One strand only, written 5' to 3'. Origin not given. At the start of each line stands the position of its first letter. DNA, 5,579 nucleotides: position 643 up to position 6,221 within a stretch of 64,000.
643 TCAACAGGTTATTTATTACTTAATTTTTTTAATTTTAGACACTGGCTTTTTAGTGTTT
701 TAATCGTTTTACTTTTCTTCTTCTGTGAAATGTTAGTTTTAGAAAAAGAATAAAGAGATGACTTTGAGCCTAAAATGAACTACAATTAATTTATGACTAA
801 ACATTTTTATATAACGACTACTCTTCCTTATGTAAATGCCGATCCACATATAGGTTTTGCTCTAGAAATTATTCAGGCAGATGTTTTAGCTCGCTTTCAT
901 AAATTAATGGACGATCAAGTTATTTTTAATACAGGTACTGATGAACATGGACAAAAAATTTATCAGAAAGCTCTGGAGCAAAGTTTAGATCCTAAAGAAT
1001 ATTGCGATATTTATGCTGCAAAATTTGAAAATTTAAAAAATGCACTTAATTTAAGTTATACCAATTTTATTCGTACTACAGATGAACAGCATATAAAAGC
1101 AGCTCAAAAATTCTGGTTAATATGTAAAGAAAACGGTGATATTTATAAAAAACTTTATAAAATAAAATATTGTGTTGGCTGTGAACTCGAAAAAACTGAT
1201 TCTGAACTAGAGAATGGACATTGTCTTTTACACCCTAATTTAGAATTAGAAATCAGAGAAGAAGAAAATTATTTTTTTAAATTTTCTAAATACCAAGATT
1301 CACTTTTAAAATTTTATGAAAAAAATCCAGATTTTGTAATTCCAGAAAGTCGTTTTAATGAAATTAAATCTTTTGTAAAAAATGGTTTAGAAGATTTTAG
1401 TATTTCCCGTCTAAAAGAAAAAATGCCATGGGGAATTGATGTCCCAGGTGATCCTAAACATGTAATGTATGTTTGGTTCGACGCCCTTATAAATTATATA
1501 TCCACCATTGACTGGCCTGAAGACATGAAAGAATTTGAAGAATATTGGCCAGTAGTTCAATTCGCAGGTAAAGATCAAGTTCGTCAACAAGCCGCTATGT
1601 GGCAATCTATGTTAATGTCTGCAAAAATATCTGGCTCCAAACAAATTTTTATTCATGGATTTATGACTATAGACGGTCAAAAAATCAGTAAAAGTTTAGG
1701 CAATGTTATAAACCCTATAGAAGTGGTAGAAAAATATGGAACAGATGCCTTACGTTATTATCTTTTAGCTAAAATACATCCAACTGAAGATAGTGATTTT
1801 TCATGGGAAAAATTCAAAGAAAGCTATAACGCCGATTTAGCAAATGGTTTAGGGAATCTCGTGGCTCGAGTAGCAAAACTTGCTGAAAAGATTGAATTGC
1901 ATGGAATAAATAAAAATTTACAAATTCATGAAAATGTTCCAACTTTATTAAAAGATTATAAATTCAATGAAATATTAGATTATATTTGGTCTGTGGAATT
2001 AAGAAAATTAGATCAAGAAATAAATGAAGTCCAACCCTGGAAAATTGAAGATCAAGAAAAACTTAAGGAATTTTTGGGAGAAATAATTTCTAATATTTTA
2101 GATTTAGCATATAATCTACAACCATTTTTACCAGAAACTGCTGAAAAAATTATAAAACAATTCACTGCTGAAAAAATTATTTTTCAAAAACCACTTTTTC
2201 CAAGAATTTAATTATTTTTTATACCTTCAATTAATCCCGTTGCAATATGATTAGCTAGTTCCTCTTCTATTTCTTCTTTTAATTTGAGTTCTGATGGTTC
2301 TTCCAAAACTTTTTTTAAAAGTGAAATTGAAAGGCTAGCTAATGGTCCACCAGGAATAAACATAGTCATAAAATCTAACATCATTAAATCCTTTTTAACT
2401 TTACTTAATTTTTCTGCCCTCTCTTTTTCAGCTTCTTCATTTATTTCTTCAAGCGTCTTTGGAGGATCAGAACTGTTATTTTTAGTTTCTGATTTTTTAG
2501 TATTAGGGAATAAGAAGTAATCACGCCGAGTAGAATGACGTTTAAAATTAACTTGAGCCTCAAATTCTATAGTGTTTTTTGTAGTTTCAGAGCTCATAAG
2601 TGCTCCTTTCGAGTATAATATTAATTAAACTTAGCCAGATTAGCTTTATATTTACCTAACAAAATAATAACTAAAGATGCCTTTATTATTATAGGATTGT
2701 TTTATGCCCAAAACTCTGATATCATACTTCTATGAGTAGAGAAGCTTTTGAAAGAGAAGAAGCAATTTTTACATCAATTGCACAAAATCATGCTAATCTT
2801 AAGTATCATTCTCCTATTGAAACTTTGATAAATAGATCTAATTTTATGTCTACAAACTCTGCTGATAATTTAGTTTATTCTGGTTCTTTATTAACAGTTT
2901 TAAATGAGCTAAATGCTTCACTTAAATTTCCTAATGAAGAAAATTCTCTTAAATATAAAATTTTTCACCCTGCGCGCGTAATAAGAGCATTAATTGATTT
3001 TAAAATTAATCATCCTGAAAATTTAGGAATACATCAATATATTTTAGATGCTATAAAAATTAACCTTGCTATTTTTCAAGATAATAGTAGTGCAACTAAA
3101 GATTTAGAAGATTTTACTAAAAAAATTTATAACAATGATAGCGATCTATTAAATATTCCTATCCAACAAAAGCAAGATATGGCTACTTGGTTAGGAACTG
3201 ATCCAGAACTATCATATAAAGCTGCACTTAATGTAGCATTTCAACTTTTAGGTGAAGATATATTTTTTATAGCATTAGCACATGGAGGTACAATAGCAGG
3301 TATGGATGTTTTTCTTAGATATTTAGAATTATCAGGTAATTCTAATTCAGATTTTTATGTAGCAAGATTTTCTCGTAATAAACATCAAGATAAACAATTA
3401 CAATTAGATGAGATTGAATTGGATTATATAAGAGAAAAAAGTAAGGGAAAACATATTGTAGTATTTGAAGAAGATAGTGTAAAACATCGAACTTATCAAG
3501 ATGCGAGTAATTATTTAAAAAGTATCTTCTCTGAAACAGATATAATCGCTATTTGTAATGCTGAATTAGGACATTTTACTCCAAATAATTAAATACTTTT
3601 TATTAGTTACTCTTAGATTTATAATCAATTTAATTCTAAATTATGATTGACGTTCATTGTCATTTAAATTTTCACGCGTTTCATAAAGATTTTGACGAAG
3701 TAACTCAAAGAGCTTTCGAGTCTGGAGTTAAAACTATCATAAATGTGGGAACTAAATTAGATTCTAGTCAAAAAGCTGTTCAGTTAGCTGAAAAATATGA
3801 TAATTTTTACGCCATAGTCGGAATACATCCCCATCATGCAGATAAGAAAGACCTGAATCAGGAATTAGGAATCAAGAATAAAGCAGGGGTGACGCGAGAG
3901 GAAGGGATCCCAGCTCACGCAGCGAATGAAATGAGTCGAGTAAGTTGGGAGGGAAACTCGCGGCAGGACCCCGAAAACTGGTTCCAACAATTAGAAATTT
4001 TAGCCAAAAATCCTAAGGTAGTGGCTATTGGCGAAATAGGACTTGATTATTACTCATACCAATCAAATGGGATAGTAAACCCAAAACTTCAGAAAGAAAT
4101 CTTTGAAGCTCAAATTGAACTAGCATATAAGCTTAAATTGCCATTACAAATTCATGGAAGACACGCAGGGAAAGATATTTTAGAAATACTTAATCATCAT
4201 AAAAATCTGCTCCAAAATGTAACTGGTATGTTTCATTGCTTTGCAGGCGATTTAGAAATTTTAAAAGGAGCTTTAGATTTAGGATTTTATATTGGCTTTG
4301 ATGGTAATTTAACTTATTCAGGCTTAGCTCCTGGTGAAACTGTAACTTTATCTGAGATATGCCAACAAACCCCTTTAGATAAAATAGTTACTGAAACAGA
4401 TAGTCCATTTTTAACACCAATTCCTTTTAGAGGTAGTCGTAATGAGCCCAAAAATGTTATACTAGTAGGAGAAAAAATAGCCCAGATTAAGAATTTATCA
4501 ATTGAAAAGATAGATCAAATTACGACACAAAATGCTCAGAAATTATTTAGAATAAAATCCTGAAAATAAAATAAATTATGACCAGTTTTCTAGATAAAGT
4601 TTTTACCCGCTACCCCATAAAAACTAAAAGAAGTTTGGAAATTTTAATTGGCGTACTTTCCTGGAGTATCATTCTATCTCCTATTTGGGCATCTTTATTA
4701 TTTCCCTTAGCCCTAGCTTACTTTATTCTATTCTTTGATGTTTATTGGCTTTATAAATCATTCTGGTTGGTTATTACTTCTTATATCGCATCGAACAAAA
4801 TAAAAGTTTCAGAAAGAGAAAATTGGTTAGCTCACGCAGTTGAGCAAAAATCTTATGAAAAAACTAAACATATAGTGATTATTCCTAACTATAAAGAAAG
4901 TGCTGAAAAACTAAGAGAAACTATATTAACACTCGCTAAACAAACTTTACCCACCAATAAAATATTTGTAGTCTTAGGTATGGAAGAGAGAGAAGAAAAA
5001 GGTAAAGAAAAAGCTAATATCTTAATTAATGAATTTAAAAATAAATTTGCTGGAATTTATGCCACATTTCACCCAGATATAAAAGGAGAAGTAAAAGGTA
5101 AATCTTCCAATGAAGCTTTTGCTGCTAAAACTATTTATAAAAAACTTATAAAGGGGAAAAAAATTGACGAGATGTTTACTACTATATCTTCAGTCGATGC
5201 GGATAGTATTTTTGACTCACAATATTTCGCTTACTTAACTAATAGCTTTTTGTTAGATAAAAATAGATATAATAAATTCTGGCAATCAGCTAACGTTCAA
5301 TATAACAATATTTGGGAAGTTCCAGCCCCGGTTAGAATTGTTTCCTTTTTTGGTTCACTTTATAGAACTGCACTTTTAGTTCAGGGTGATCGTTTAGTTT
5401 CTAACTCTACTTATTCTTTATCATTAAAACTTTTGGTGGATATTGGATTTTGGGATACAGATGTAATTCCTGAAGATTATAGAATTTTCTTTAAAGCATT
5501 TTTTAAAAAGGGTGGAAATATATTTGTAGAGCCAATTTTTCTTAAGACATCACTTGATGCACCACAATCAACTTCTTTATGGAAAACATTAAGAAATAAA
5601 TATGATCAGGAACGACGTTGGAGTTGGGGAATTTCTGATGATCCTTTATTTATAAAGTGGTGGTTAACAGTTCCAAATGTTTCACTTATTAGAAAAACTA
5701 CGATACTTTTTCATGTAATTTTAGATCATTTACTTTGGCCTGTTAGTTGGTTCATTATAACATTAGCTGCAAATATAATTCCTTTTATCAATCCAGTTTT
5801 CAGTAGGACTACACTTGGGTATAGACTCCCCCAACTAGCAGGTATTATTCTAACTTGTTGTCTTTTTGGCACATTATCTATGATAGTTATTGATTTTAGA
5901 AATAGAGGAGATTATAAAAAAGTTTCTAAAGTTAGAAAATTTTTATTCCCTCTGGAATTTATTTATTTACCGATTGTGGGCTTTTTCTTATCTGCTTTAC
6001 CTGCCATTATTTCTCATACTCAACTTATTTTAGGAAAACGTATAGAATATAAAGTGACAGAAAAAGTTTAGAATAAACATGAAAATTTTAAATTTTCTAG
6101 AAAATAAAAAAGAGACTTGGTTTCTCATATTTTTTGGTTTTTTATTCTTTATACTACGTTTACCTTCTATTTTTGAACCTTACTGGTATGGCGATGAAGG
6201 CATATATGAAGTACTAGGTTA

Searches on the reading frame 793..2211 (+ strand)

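Call 96: search_protein_families(library=pfam, proteins=[window:793-2211:+], max_evalue=0.001)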
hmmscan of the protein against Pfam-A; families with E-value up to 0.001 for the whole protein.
window:793-2211:+ (472 aa): 4 families
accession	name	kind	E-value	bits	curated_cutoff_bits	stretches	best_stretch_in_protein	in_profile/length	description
PF09334.17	tRNA-synt_1g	-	6.8e-102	341.6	20.1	2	136-360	161-390/391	tRNA synthetases class I (M)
PF00133.28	tRNA-synt_1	-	3e-34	118.9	22.7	2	223-333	297-410/414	tRNA synthetases class I (I, L, M and V)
PF01406.26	tRNA-synt_1e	-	9e-14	52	27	2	283-343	238-298/301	tRNA synthetases class I (C) catalytic domain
PF01921.24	tRNA-synt_1f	-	3.3e-05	23.4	27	1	258-345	240-329/360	tRNA synthetases class I (K)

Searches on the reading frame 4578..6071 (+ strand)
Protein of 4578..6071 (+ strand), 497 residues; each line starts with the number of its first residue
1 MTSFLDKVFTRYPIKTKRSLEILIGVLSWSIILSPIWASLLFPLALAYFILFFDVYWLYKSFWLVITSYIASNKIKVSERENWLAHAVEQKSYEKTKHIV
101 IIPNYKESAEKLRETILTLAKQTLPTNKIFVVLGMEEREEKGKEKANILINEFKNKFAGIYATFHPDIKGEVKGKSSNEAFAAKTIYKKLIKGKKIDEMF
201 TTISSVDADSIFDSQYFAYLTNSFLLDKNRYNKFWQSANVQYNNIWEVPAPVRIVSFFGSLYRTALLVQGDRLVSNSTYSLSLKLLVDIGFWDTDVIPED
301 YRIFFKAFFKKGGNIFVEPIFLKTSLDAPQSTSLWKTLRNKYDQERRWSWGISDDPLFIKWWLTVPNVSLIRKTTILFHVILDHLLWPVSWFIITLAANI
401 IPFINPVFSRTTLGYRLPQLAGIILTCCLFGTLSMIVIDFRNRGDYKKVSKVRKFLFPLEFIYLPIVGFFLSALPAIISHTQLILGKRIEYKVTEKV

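Call 96: search_protein_families(library=pfam, proteins=[window:4578-6071:+], max_evalue=0.001)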
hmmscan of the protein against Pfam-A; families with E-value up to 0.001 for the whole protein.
window:4578-6071:+ (497 aa): 2 families
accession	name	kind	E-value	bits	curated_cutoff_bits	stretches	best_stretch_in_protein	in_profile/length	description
PF13632.12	Glyco_trans_2_3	-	1e-07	32.4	27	1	206-398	5-185/198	Glycosyl transferase family group 2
PF13641.12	Glyco_tranf_2_3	-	0.00045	20.7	27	1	100-227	5-113/230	Glycosyltransferase like family 2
